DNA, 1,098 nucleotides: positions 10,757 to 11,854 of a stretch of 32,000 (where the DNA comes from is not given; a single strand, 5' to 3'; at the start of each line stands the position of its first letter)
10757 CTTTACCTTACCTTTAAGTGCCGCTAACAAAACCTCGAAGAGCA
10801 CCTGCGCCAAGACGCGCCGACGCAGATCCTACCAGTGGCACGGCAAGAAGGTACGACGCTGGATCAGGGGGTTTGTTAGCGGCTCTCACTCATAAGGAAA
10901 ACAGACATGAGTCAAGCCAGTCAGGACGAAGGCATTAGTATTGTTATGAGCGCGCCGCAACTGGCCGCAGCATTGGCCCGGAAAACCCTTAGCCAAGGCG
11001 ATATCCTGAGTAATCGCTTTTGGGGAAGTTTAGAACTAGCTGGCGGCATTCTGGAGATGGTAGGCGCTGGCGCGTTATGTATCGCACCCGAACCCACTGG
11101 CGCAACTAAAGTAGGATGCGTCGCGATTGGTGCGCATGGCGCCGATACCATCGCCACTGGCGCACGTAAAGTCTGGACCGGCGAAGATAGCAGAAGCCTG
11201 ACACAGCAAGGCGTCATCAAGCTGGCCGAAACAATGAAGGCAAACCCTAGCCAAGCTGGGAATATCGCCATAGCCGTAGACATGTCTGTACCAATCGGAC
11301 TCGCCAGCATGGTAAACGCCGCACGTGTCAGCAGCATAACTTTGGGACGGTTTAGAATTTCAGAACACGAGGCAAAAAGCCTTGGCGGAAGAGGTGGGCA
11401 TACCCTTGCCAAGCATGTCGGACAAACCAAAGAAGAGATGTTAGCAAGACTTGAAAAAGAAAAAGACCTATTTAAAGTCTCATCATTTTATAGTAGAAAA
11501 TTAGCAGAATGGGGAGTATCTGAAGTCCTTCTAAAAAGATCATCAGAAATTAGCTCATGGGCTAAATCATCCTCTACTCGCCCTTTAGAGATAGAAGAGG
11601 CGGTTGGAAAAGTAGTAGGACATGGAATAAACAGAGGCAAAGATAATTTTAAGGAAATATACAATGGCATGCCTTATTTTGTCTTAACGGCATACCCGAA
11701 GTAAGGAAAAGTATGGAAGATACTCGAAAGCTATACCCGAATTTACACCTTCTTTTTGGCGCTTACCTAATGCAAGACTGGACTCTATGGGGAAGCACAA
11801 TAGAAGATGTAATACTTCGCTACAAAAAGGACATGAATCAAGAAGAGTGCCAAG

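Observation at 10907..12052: Stand-alone RNase-A-like (CdiA-CT-type) toxin plus CdiI-like immunity cassette wedged between eptB and bcsG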

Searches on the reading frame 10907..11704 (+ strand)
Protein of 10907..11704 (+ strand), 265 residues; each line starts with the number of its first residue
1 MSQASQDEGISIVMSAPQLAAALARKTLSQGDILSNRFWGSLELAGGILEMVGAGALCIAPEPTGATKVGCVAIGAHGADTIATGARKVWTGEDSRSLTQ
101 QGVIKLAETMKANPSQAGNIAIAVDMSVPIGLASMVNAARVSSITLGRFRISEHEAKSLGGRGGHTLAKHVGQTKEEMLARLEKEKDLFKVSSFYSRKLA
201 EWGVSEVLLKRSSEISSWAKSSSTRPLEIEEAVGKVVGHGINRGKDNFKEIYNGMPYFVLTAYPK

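Call 3: search_protein_families(library=pfam, proteins=[window:10907-11704:+], max_evalue=1)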
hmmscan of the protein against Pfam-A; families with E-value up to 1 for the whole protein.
window:10907-11704:+ (265 aa): 1 family
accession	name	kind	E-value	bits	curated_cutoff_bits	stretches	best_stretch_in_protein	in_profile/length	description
PF18431.6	RNAse_A_bac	-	5.7e-20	72.7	27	1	164-264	1-113/113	Bacterial CdiA-CT RNAse A domain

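Call 4: search_protein_families(library=ncbifam, proteins=[window:10907-11704:+], max_evalue=1)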
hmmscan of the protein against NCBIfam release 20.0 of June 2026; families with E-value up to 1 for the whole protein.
window:10907-11704:+ (265 aa): 2 families
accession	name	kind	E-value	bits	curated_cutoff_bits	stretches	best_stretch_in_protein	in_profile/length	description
NF041883.1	RNase_A_lipo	exception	5.1e-08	33.1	200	1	162-241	52-130/168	RNase A-like domain-containing lipoprotein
NF033478.1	YadA_autotrans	exception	0.032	13.2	750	1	65-147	114-194/459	trimeric autotransporter adhesin YadA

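Call 7: search_protein_families(library=padloc, proteins=[window:10907-11704:+], max_evalue=1)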
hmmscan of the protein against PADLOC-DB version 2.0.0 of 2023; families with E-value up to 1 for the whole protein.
window:10907-11704:+ (265 aa): 0 families

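Call 8: search_protein_families(library=phrogs, proteins=[window:10907-11704:+], max_evalue=1)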
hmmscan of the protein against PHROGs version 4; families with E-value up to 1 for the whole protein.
window:10907-11704:+ (265 aa): 2 families
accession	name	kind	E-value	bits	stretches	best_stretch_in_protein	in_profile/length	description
phrog_25038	-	unknown function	1.2e-12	48.5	1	136-254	341-456/476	-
phrog_35256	-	unknown function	0.33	12.2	1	222-254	14-46/65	-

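Call 9: find_homologous_proteins(query=window:10907-11704:+)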
Query window:10907-11704:+ (265 aa): 52 proteins with E <= 0.001 among 2044 candidates.
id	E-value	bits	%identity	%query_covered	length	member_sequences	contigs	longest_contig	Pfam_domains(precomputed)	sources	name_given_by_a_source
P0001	2.0e-166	570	100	100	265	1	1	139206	PF18431.7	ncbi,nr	ncbi:hypothetical protein HZU77_004895 [Neisseriaceae bacterium TC5R-5]|nr:hypothetical protein [Nei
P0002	1.5e-88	315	57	100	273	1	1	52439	PF18431.7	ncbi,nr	ncbi:hypothetical protein HZU77_013340 [Neisseriaceae bacterium TC5R-5]|nr:hypothetical protein [Nei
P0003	7.9e-80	286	52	100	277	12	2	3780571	PF18431.7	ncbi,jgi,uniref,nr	ncbi:RNase A-like domain-containing protein [Cupriavidus campinensis]|jgi:hypothetical protein|unire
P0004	2.4e-78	281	49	99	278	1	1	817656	PF18431.7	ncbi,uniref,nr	ncbi:hypothetical protein CI15_29155 [Paraburkholderia monticola]|uniref:Bacterial CdiA-CT RNAse A d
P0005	3.1e-78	281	51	99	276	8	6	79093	PF18431.7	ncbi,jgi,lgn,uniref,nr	ncbi:hypothetical protein LMG19282_05302 [Cupriavidus campinensis]|uniref:RNase A-like domain-contai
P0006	5.5e-77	277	49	99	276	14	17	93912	PF18431.7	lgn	-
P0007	5.7e-77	277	49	99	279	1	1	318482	PF18431.7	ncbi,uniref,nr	ncbi:hypothetical protein LJ655_17235 [Paraburkholderia sp. MMS20-SJTN17]|uniref:Bacterial CdiA-CT R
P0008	6.8e-76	273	48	99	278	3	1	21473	PF18431.7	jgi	jgi:hypothetical protein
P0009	2.1e-75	272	49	99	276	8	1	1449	PF18431.7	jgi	jgi:hypothetical protein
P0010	1.4e-74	269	51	94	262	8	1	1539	PF18431.7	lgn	-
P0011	4.4e-74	267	50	99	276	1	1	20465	PF18431.7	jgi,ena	-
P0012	1.3e-73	266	48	99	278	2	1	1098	PF18431.7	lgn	-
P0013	2.1e-73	265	50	99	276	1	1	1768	PF18431.7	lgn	-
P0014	2.6e-73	265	48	99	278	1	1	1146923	PF18431.7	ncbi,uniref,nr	ncbi:RNase A-like domain-containing protein [Paraburkholderia sp. HP33-1]|uniref:RNase A-like domain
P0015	4.3e-73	264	47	99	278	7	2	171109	PF18431.7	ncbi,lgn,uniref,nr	ncbi:hypothetical protein HDG34_006152 [Paraburkholderia sp. HC6.4b]|uniref:RNase A-like domain-cont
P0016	7.7e-73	263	47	99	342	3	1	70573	PF18431.7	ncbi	-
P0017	1.7e-72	262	48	100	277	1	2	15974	PF18431.7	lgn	-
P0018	4.2e-72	261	47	99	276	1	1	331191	PF18431.7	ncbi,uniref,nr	ncbi:hypothetical protein CI15_03705 [Paraburkholderia monticola]|uniref:Bacterial CdiA-CT RNAse A d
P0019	6.0e-71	257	48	97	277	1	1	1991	PF18431.7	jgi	jgi:hypothetical protein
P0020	4.5e-69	251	46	98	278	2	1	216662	PF18431.7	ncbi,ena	-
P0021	2.1e-67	246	49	88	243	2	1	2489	PF18431.7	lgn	-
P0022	2.7e-67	245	51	88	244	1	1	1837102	PF18431.7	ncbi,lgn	ncbi:RNase A-like domain-containing protein [Cupriavidus campinensis]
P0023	1.3e-63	233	47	97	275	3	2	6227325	PF18431.7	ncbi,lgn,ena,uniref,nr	ncbi:RNase A-like domain-containing protein [Achromobacter sp. MFA1 R4]|uniref:RNase A-like domain-c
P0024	2.5e-63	232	50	82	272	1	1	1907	PF18431.7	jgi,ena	-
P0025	8.2e-62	227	47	97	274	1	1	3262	PF18431.7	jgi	-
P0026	5.8e-61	225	44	97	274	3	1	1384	PF18431.7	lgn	-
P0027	2.0e-60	223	44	97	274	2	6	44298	PF18431.7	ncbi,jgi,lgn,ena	-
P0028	4.5e-60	222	47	86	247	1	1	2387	PF18431.7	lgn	-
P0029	2.2e-59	219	43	97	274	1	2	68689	PF18431.7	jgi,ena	-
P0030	2.3e-59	219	50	82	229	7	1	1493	PF18431.7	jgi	jgi:hypothetical protein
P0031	3.0e-59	219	50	82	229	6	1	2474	PF18431.7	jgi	jgi:hypothetical protein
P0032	5.7e-58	215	44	98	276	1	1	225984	PF18431.7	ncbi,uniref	ncbi:RNase A-like domain-containing protein [Achromobacter sp.]|uniref:RNase A-like domain-containin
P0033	8.3e-57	211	42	97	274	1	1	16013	PF18431.7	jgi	jgi:hypothetical protein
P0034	9.3e-55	204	42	97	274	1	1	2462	PF18431.7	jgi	-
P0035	5.4e-54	202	43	97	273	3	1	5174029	PF18431.7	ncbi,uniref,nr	ncbi:RNase A-like domain-containing protein [Pantoea sp. BAV 3049]|uniref:RNase A-like domain-contai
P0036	2.2e-52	196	40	97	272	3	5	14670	PF18431.7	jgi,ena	-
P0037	4.4e-52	195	42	98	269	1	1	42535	PF18431.7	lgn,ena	-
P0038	7.8e-52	195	40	97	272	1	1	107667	PF18431.7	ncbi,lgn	-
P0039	1.8e-51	193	42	97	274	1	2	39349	PF18431.7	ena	-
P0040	2.6e-51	193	42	98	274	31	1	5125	PF18431.7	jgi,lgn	-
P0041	1.2e-50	191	41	97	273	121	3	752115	PF18431.7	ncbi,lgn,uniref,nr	ncbi:hypothetical protein HFD91_08875 [Enterobacteriaceae bacterium EKM102V]|uniref:RNase A-like dom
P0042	1.9e-50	190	41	97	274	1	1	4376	PF18431.7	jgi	jgi:hypothetical protein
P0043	2.8e-50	190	41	97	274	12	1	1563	PF18431.7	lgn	-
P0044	1.0e-49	188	41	97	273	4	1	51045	PF18431.7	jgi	-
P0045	1.4e-48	184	44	83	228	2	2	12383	PF18431.7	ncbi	-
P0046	1.4e-47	181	45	80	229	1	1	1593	PF18431.7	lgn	-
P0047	5.2e-43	166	38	97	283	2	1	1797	PF18431.7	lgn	-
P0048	4.5e-42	163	44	74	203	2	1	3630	PF18431.7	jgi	jgi:hypothetical protein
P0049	1.9e-41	161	42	80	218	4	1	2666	PF18431.7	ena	-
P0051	1.4e-37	148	35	98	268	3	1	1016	PF18431.7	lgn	-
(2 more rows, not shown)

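Call 11: find_encoding_contigs(protein=P0002, flank=10000, max_places=2)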
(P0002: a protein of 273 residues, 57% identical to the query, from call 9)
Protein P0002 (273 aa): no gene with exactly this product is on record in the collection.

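Call 12: find_encoding_contigs(protein=P0003, flank=10000, max_places=2)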
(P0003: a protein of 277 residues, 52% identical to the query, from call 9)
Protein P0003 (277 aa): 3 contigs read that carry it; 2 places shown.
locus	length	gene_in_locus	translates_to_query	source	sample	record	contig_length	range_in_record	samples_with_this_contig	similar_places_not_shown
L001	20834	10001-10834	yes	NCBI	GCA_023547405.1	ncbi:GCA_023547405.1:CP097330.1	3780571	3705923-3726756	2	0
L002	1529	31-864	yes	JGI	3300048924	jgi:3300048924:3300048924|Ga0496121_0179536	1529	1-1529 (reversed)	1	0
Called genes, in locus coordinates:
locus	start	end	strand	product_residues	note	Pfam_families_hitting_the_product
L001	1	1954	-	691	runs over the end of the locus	PF02554:CstA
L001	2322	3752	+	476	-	-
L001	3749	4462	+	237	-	PF00072:Response_reg, PF00196:GerE, PF08281:Sigma70_r4_2 (weak)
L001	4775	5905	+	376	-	PF03480:DctP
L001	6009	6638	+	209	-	PF04290:DctQ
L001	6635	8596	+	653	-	PF06808:DctM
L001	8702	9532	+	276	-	PF18431:RNAse_A_bac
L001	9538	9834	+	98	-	PF18593:CdiI_2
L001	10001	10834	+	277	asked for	PF18431:RNAse_A_bac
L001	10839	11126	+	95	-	PF18593:CdiI_2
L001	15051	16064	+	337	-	PF00389:2-Hacid_dh, PF02826:2-Hacid_dh_C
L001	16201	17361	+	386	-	PF07690:MFS_1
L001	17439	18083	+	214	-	PF03473:MOSC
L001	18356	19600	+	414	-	PF25917:BSH_RND, PF25876:HH_MFP_RND, PF25944:Beta-barrel_RND, PF25954:Beta-barrel_RND_2 (faint), PF25967:RND-MFP_C (weak), PF25989:YknX_C (weak)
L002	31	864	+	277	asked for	PF18431:RNAse_A_bac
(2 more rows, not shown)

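Call 13: find_encoding_contigs(protein=P0035, flank=10000, max_places=2)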
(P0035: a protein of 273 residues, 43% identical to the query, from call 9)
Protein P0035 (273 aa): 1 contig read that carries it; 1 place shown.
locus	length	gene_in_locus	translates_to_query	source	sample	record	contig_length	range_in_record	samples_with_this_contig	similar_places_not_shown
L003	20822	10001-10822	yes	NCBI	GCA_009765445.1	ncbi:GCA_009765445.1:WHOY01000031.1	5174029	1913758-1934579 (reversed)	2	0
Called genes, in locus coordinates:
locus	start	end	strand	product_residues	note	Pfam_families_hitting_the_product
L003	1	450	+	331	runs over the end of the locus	PF01757:Acyl_transf_3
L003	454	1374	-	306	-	PF01965:DJ-1_PfpI, PF00165:HTH_AraC (weak), PF12833:HTH_18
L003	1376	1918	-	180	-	PF00857:Isochorismatase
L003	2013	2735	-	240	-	PF00345:PapD_N, PF02753:PapD_C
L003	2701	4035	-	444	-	PF00419:Fimbrial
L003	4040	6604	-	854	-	PF13954:PapC_N, PF00577:Usher, PF13953:PapC_C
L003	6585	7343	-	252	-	PF00345:PapD_N, PF02753:PapD_C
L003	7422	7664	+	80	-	-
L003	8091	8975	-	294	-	PF00486:Trans_reg_C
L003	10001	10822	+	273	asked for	PF18431:RNAse_A_bac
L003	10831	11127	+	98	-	PF18593:CdiI_2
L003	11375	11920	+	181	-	PF00293:NUDIX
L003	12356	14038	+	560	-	-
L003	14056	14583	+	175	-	-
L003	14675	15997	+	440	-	PF08751:TrwC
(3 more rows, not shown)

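Call 43: search_solved_structures(query=window:10907-11704:+, max_evalue=1, show_alignments=2)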
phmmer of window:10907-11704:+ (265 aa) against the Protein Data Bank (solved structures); distinct sequences matched with E-value up to 1: 5.
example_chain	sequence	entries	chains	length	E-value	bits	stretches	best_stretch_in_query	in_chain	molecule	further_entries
5e3e_B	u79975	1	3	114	2.3e-06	30.9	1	163-254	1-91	Large exoprotein involved in heme utilization or adhesion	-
9uen_J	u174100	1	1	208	0.8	12.8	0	15-60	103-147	Light harvesting protein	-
3mg9_A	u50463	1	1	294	0.83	12.7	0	81-130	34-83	TEG12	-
3mgb_A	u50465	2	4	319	0.84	12.7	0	79-130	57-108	TEG12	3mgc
9jj8_O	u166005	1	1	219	0.88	12.6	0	15-60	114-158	Light harvesting protein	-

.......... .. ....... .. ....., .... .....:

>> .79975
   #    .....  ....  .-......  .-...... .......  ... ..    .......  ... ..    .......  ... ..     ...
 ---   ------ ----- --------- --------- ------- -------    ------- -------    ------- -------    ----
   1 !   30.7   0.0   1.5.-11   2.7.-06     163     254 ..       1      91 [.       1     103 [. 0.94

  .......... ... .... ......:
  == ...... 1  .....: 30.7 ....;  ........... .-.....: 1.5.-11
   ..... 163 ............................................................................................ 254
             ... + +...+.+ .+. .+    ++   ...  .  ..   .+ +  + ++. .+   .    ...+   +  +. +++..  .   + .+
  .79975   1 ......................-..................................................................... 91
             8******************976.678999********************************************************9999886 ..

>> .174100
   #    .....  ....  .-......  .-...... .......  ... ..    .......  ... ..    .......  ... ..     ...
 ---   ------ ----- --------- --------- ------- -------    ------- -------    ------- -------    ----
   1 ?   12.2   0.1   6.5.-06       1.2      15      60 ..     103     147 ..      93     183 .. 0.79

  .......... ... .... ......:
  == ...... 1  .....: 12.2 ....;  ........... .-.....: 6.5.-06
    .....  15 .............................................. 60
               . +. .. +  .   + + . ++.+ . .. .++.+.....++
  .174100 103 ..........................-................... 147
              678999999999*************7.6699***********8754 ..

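Call 50: predict_structure(alignment_id=A4)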
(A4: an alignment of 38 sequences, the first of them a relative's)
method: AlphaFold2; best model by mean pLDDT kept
length: 265 residues; sequences in the alignment: 38
mean_pLDDT: 57.5   pTM: 0.40
mean pLDDT of the five models: 57.5, 57.5, 51.4, 47.9, 47.1
residues with pLDDT >= 90: 0; 70-90: 70; 50-70: 103; < 50: 92
segments of 3 or more residues with pLDDT < 50: 1-3, 5-23, 106-108, 116-147, 156-164, 246-265
pLDDT, mean of each block of 10 residues (from residue 1): 46 44 56 59 62 62 54 64 61 59 47 44 40 35 44 52 57 82 79 78 77 77 72 72 51 32 35
secondary structure, 60 per line:
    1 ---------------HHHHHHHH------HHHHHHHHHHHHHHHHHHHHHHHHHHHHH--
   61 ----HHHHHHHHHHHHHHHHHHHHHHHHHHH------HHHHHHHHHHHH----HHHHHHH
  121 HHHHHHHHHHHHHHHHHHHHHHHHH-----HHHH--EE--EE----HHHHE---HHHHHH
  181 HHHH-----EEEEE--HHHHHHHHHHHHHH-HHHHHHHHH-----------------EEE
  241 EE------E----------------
elements in order: H16-23 H30-58 H65-91 H98-109 H114-145 H151-154 H167-170 H175-184 E190-194 H197-210 H212-220 E238-242

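Call 62: find_encoding_contigs(protein=P0001, flank=10000, max_places=3)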
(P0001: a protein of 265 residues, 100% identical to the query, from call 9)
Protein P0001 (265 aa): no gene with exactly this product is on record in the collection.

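Call 68: fold_search(model_id=the predicted structure, library=pdb)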
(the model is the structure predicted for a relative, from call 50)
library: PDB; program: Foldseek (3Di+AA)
matches with E <= 10: 102; with E <= 0.001: 0
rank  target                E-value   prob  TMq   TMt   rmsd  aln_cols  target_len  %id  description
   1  5e3e_B                2.7e-03  1.00  0.33  0.74   6.8       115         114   30  Crystal structure of CdiA-CT/CdiI complex from Y. kristensenii 33638 (released 2015-11-25)
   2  5e3e_D                8.5e-03  1.00  0.31  0.69   1.8        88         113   30  Crystal structure of CdiA-CT/CdiI complex from Y. kristensenii 33638 (released 2015-11-25)
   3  3leo                  7.0e-01  0.12  0.14  0.21  20.9       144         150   16  Structure of human Leukotriene C4 synthase mutant R31Q in complex with glutathione (released 2010-10-27)
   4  2uuh                  8.3e-01  0.11  0.14  0.21  20.9       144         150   16  Crystal structure of Human Leukotriene C4 Synthase in complex with substrate glutathione (released 2007-07-17)
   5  3pcv                  9.3e-01  0.11  0.13  0.21  20.7       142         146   15  Crystal structure analysis of human leukotriene C4 synthase at 1.9 angstrom resolution (released 2011-03-16)
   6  7zw1_B                1.1e+00  0.35  0.24  0.21  10.2       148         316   15  Human PRPH2-ROM1 hetero-dimer (released 2022-11-16)
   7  3b29                  1.2e+00  0.09  0.14  0.22  20.8       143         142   15  Human leukotriene C4 synthase in complex with dodecyl-beta-D-selenomaltoside (released 2011-12-14)
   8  4rfs_T                1.2e+00  0.08  0.15  0.16  23.2       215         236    9  Structure of a pantothenate energy coupling factor transporter (released 2014-12-24)
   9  4jrz                  1.4e+00  0.08  0.13  0.20  20.7       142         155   15  Human LTC4 synthase in complex with product analogs - implications for enzyme catalysis (released 2014-01-01)
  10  3hkk                  1.5e+00  0.08  0.14  0.22  20.8       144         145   15  Structure of human Leukotriene C4 synthase in complex with glutathione sulfonate (released 2010-05-26)
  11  4j7t                  1.5e+00  0.08  0.13  0.21  20.8       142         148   15  Human LTC4 synthase in complex with product analogs - implications for enzyme catalysis (released 2014-01-01)
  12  4jc7                  1.5e+00  0.08  0.13  0.20  20.8       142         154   16  Human LTC4 synthase in complex with product analogs - implications for enzyme catalysis (released 2014-01-01)
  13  6hwh_A                1.6e+00  0.10  0.18  0.14  24.7       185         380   11  Structure of a functional obligate respiratory supercomplex from Mycobacterium smegmatis (released 2018-11-07)
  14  4jcz                  1.6e+00  0.08  0.13  0.21  20.9       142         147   15  Human LTC4 synthase in complex with product analogs - implications for enzyme catalysis (released 2014-01-01)
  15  4j7y                  1.8e+00  0.08  0.13  0.21  20.6       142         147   15  Human LTC4 synthase in complex with product analogs - implications for enzyme catalysis (released 2014-01-01)
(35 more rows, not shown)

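Call 101: find_encoding_contigs(protein=P0041, flank=7000, max_places=5)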
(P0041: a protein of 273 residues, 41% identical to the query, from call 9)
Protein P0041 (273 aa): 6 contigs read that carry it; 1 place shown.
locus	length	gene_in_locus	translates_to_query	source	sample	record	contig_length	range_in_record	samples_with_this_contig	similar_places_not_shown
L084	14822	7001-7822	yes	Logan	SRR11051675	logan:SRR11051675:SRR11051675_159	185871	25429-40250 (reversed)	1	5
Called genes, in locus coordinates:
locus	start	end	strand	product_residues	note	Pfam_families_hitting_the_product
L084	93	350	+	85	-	PF05930:Phage_AlpA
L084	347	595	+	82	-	-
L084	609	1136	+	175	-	PF10554:Phage_ASH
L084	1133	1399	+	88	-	-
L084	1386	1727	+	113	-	PF17345:DUF5375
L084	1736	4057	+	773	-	PF08273:Zn_Ribbon_Prim, PF13362:Toprim_3, PF08706:D5_N, PF19263:DUF5906, PF03288:Pox_D5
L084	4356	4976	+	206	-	PF02668:TauD (faint)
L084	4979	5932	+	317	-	-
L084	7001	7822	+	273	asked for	PF18431:RNAse_A_bac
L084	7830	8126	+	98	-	PF18593:CdiI_2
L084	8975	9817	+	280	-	PF11692:DUF3289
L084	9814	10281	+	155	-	PF06092:DUF943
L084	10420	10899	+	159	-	-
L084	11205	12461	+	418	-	PF07690:MFS_1, PF12832:MFS_1_like (faint), PF23262:NFD4_C (weak), PF07690:MFS_1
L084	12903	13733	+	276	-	PF08220:HTH_DeoR, PF00455:DeoRC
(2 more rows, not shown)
